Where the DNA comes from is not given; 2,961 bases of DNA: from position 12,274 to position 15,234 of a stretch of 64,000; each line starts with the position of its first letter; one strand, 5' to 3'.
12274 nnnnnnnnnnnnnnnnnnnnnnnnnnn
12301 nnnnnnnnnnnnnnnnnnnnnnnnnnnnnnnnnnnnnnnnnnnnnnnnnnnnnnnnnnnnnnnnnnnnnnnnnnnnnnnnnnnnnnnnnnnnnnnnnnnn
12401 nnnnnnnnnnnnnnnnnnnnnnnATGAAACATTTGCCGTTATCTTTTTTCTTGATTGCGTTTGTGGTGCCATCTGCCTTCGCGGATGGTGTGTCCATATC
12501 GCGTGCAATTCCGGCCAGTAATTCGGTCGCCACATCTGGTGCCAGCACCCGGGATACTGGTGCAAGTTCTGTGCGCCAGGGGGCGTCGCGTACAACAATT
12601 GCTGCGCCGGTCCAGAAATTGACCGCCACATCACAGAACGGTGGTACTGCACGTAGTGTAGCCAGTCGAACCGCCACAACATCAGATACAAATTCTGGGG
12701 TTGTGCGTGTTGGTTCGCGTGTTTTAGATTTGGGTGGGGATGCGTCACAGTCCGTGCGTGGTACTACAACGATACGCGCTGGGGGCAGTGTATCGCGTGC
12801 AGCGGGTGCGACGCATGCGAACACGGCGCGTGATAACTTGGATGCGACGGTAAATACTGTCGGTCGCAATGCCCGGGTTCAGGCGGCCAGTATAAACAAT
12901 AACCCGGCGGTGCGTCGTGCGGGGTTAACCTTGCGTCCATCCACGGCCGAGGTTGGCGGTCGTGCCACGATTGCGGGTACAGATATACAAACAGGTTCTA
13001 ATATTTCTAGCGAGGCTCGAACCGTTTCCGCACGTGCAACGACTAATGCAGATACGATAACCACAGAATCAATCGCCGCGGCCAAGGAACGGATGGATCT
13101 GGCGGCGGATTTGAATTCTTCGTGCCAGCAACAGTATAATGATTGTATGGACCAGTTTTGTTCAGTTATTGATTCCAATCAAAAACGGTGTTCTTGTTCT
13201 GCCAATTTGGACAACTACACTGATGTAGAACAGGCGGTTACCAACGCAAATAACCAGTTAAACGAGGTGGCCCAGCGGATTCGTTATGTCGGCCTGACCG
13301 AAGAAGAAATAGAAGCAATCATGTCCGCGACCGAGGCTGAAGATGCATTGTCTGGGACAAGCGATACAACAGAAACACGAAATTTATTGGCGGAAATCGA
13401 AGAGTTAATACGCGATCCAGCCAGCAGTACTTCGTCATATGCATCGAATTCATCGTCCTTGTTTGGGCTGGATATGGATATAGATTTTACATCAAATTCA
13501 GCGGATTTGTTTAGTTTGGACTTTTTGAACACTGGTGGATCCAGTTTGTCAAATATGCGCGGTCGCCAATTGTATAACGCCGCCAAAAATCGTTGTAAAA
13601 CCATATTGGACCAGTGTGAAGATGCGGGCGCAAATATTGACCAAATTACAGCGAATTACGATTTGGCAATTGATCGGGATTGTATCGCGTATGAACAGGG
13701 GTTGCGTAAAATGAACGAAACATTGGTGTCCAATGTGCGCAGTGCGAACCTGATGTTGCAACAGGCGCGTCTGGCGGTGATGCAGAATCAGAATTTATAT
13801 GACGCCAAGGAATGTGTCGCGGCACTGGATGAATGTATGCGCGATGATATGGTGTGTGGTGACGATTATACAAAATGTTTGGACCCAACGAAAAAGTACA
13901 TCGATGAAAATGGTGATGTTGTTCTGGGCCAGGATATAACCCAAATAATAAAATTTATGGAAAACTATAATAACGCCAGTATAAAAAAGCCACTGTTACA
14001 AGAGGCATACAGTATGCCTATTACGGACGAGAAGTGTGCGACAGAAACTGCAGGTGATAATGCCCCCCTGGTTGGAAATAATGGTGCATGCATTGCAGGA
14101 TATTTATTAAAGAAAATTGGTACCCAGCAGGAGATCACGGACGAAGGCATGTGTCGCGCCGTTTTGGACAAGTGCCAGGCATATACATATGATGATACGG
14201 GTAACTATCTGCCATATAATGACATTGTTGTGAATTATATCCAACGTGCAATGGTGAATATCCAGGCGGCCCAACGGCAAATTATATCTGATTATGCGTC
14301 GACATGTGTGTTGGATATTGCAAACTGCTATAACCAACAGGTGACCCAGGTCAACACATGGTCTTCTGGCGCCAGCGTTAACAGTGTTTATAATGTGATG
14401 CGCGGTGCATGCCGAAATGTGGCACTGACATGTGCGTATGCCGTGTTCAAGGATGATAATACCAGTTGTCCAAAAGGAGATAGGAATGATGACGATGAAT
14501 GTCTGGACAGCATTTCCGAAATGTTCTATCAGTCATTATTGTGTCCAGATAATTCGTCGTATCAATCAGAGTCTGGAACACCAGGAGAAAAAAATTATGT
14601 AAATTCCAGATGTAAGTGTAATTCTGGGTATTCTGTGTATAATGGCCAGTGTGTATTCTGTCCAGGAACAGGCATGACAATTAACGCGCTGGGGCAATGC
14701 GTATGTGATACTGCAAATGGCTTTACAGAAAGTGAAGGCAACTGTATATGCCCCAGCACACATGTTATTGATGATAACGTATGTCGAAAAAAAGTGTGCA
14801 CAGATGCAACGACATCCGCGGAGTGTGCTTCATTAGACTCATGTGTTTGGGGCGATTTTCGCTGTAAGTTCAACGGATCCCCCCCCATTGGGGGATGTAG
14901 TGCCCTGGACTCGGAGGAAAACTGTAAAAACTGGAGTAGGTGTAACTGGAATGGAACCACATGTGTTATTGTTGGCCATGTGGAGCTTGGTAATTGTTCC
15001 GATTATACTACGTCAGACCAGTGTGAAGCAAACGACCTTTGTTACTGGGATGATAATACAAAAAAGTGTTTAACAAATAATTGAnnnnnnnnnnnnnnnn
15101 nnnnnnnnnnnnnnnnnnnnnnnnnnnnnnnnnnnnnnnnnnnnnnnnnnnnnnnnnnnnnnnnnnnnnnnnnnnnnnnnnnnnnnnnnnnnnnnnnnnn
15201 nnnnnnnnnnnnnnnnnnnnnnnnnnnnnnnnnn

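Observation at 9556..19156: Family of very large secreted cysteine-rich proteins with disordered repeat N-termini and EGF-like Cys-repeat C-termini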

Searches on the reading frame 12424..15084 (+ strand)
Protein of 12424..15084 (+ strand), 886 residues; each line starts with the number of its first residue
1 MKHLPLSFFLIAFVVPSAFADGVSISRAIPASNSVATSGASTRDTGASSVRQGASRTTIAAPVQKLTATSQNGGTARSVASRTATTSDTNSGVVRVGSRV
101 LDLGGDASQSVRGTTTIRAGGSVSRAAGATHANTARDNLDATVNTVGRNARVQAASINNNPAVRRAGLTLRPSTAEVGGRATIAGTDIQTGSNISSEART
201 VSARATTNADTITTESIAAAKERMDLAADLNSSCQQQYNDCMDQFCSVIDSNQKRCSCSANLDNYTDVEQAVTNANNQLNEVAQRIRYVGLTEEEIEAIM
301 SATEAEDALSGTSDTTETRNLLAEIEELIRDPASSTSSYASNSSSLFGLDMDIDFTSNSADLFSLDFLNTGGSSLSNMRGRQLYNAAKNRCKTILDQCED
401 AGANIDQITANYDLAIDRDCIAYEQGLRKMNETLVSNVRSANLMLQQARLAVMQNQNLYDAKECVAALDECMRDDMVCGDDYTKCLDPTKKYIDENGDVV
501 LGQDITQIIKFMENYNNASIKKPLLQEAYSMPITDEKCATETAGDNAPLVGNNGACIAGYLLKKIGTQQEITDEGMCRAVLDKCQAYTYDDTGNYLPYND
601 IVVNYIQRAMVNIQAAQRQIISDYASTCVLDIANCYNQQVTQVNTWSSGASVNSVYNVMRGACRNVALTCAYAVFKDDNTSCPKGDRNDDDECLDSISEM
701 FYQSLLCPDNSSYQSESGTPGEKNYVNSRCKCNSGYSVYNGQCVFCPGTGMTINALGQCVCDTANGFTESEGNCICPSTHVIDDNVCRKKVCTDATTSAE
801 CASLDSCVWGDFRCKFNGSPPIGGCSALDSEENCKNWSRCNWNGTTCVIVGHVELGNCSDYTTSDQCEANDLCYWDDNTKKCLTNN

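Call 4: search_protein_families(library=pfam, proteins=[window:12424-15084:+], max_evalue=1)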
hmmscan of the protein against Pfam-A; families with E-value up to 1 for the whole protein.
window:12424-15084:+ (886 aa): 1 family
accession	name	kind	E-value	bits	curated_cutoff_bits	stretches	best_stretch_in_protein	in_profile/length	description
PF07922.17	Glyco_transf_52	-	0.15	11.7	26.1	1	588-645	215-270/272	Glycosyltransferase family 52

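Call 8: find_homologous_proteins(query=window:12424-15084:+)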
Query window:12424-15084:+ (886 aa): 1007 proteins with E <= 0.001 among 8000 candidates; the best 120 are listed.
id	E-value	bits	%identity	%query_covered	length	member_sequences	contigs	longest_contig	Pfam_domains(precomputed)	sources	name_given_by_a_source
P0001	0.0e+0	1984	100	100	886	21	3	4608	-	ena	-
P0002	0.0e+0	1360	81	88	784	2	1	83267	-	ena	-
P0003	0.0e+0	1352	81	88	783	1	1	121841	-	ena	-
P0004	0.0e+0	1351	81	88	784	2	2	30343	-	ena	-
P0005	0.0e+0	1347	81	88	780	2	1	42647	-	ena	-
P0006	0.0e+0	1346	81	88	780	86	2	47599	-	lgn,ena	-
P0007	0.0e+0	1213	73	87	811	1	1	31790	-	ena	-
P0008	0.0e+0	1211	70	88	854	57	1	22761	-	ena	-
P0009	0.0e+0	1207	71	88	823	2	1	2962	-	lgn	-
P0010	0.0e+0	1205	69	90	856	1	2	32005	-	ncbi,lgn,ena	-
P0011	0.0e+0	1198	69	87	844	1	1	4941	-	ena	-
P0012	0.0e+0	1123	60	100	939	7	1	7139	-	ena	-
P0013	0.0e+0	1121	68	87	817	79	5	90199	-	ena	-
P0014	0.0e+0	1118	67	90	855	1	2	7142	-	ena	-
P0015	0.0e+0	1110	67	90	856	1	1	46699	-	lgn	-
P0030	0.0e+0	1056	64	89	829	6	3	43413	-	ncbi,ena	-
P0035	0.0e+0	1042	66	85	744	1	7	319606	-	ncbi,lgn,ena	-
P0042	0.0e+0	1028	64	88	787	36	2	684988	-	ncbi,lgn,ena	-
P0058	0.0e+0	1014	64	88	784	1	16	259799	-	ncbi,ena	-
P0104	9.1e-290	982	63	86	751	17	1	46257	-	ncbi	-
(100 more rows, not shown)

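Call 9: list_cluster_members(proteins=[P0010, P0035, P0042, P0058, P0104, P0030, P0001])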
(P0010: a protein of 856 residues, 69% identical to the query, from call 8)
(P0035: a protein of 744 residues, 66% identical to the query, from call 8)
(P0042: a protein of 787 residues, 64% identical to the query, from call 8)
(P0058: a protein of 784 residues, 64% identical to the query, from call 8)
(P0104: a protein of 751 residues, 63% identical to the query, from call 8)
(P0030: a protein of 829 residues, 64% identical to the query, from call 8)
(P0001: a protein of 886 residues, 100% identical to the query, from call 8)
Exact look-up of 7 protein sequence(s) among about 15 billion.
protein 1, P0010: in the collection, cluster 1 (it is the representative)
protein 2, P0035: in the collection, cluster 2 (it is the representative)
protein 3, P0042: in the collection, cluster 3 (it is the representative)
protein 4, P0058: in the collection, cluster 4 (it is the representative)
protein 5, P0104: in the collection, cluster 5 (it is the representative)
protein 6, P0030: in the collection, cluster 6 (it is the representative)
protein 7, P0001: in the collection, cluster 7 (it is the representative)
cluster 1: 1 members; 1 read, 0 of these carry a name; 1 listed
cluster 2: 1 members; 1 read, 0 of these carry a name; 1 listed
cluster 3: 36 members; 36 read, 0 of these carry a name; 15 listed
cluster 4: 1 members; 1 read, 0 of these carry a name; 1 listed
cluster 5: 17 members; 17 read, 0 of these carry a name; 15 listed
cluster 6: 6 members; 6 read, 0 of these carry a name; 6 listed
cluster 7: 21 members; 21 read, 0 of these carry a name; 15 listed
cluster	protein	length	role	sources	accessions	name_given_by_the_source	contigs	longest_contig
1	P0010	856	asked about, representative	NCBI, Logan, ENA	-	-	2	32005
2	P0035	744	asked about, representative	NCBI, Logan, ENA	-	-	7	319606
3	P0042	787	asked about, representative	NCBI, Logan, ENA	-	-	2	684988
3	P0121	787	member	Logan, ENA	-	-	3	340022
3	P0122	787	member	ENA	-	-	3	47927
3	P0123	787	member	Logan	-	-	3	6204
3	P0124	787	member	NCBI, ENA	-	-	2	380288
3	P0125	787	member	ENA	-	-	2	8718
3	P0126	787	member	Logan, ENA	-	-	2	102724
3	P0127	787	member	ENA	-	-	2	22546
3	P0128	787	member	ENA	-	-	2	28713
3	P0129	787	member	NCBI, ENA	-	-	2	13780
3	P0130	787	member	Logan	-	-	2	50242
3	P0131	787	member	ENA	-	-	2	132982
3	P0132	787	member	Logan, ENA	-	-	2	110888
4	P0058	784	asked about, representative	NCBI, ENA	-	-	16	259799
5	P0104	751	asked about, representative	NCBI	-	-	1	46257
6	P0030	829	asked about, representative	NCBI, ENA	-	-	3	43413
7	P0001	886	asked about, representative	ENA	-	-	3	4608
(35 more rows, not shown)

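Call 11: find_related_loci(query=A1, collection=genome_contigs, flank=10000)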
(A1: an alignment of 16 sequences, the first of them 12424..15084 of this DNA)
Query A1 (886 aa) in genome_contigs; peptide patterns used: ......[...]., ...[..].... (x = any residue, [..] = any of these).
361 stretches matched a pattern; 302 encode a relative of the query (tblastn E <= 1e-3); the best 80 are kept; 80 distinct loci.
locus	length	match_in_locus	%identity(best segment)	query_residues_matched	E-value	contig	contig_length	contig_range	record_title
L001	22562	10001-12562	69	1-796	0e+0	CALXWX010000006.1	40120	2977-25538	MAG: uncultured Alphaproteobacteria bacterium isolate BRZ_EC__bin9 genome assembly, contig: BRZ_EC__NODE_1651_length_401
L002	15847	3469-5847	67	1-775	0e+0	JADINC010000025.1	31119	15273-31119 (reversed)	MAG: Candidatus Enterousia avistercoris isolate 8207 D5M67__C122057_L31119_SRR9113728, whole genome shotgun sequence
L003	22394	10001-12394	66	1-779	0e+0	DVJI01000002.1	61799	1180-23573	MAG TPA_asm: Candidatus Enterousia intestinigallinarum isolate ChiGjej3B3-5194 ChiGjej3B3M5__C33979_L61799_SRR6323341, w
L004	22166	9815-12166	67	1-775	0e+0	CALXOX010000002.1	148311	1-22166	MAG: uncultured Alphaproteobacteria bacterium isolate BRZ_MD__bin1 genome assembly, contig: BRZ_MD__NODE_142_length_1483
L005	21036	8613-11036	64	1-797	0e+0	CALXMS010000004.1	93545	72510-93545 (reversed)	MAG: uncultured Alphaproteobacteria bacterium isolate BRZ_MB__bin43 genome assembly, contig: BRZ_MB__NODE_396_length_935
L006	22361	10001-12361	65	1-789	0e+0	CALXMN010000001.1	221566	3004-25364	MAG: uncultured Alphaproteobacteria bacterium isolate BRZ_KQ__bin82 genome assembly, contig: BRZ_KQ__NODE_53_length_2215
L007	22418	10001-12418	66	1-794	0e+0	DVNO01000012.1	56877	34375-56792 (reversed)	MAG TPA_asm: Candidatus Enterousia avicola isolate CHK136-897 CHK136__C76065_L56877_ERR2241905, whole genome shotgun seq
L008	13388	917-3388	64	1-787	0e+0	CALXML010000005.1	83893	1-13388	MAG: uncultured Alphaproteobacteria bacterium isolate BRZ_KL__bin36 genome assembly, contig: BRZ_KL__NODE_233_length_838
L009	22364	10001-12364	64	1-787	0e+0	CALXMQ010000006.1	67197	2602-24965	MAG: uncultured Alphaproteobacteria bacterium isolate BRZ_KT__bin2 genome assembly, contig: BRZ_KT__NODE_233_length_6719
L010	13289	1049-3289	64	1-774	0e+0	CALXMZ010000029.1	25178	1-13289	MAG: uncultured Alphaproteobacteria bacterium isolate E02__bin298 genome assembly, contig: E02__k127_6230262, whole geno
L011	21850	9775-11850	68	76-779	0e+0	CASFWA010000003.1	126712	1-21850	uncultured proteobacterium isolate A86_L4_360360_idba_bin.28 genome assembly, contig: A86_L4_360360_idba_bin.28.fa_scaff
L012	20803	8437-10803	63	1-789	0e+0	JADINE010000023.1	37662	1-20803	MAG: Candidatus Enterousia excrementavium isolate B1-16210 B1M03__C241545_L37662_SRR9113712, whole genome shotgun sequen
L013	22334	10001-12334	64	1-774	0e+0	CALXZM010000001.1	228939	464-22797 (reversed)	MAG: uncultured Alphaproteobacteria bacterium isolate BRZ_LB__bin18 genome assembly, contig: BRZ_LB__NODE_32_length_2289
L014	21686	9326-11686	63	1-783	0e+0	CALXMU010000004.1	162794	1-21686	MAG: uncultured Alphaproteobacteria bacterium isolate BRZ_MD__bin57 genome assembly, contig: BRZ_MD__NODE_110_length_162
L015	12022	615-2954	65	1-775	0e+0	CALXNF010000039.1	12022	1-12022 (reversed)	MAG: uncultured Alphaproteobacteria bacterium isolate E02__bin305 genome assembly, contig: E02__k127_6985884, whole geno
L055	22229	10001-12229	54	1-790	0e+0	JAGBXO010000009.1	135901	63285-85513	MAG: Alphaproteobacteria bacterium isolate RGIG9538 Yak_Colon-2__c678269, whole genome shotgun sequence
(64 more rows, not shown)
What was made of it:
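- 12424..15084 (+): Gene B: 886-aa exported cysteine-rich protein with 44 Cys. 302 species genomes carry a relative (call 11).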

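Call 19: find_encoding_contigs(protein=window:12424-15084:+, flank=10000, max_places=6)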
Protein window:12424-15084:+ (886 aa): 18 contigs read that carry it; 6 places shown.
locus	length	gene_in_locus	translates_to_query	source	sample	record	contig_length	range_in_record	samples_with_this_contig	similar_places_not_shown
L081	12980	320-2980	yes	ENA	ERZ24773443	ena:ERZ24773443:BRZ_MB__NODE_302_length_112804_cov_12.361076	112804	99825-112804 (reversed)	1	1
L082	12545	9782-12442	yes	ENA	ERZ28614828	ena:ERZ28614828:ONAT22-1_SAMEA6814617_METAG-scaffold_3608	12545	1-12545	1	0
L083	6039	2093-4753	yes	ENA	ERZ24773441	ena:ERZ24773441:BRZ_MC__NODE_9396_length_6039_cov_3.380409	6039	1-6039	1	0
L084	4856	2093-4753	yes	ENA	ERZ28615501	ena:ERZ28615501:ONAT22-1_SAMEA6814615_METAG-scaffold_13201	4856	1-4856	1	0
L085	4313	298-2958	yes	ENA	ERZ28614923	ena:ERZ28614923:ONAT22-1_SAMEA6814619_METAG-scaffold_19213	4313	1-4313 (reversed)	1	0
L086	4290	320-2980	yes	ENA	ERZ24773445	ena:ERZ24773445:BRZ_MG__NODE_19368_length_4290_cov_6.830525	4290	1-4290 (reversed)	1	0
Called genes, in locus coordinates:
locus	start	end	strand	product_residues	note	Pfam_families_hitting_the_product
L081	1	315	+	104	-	?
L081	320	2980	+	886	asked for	-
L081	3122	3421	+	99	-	PF00829:Ribosomal_L21p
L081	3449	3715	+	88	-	PF01016:Ribosomal_L27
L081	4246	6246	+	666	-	-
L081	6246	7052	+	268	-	-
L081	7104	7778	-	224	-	PF00929:RNase_T, PF13482:RNase_H_2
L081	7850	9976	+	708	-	PF00580:UvrD-helicase, PF01443:Viral_helicase1 (faint), PF13245:AAA_19, PF13604:AAA_30 (faint), PF13361:UvrD_C, PF13538:UvrD_C_2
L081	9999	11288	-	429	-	-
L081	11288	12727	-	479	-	-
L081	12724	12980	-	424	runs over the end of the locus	-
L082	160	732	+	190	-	-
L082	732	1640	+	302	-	-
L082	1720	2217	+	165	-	-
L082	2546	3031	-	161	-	PF01988:VIT1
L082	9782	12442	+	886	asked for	-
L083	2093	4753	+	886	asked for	-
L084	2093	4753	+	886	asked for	-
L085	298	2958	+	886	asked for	-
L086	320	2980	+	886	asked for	-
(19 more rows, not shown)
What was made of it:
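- Tried and rejected: Mis-assembly as the cause of the rplU' duplicate flanking B. Rejected, because independent contigs from other samples span rplU'-B-rplU (call 19).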

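Call 22: search_solved_structures(query=A2, max_evalue=10, show_alignments=2)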
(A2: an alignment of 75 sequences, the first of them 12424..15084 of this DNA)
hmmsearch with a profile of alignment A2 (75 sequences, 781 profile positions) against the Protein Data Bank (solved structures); distinct sequences matched with E-value up to 10: 2.
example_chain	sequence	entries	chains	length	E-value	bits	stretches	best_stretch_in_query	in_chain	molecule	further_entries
1to3_A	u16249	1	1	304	0.93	11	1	614-654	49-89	Putative aldolase yihT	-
7ag7_A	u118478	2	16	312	0.93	11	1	614-654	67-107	Sulfofructosephosphate aldolase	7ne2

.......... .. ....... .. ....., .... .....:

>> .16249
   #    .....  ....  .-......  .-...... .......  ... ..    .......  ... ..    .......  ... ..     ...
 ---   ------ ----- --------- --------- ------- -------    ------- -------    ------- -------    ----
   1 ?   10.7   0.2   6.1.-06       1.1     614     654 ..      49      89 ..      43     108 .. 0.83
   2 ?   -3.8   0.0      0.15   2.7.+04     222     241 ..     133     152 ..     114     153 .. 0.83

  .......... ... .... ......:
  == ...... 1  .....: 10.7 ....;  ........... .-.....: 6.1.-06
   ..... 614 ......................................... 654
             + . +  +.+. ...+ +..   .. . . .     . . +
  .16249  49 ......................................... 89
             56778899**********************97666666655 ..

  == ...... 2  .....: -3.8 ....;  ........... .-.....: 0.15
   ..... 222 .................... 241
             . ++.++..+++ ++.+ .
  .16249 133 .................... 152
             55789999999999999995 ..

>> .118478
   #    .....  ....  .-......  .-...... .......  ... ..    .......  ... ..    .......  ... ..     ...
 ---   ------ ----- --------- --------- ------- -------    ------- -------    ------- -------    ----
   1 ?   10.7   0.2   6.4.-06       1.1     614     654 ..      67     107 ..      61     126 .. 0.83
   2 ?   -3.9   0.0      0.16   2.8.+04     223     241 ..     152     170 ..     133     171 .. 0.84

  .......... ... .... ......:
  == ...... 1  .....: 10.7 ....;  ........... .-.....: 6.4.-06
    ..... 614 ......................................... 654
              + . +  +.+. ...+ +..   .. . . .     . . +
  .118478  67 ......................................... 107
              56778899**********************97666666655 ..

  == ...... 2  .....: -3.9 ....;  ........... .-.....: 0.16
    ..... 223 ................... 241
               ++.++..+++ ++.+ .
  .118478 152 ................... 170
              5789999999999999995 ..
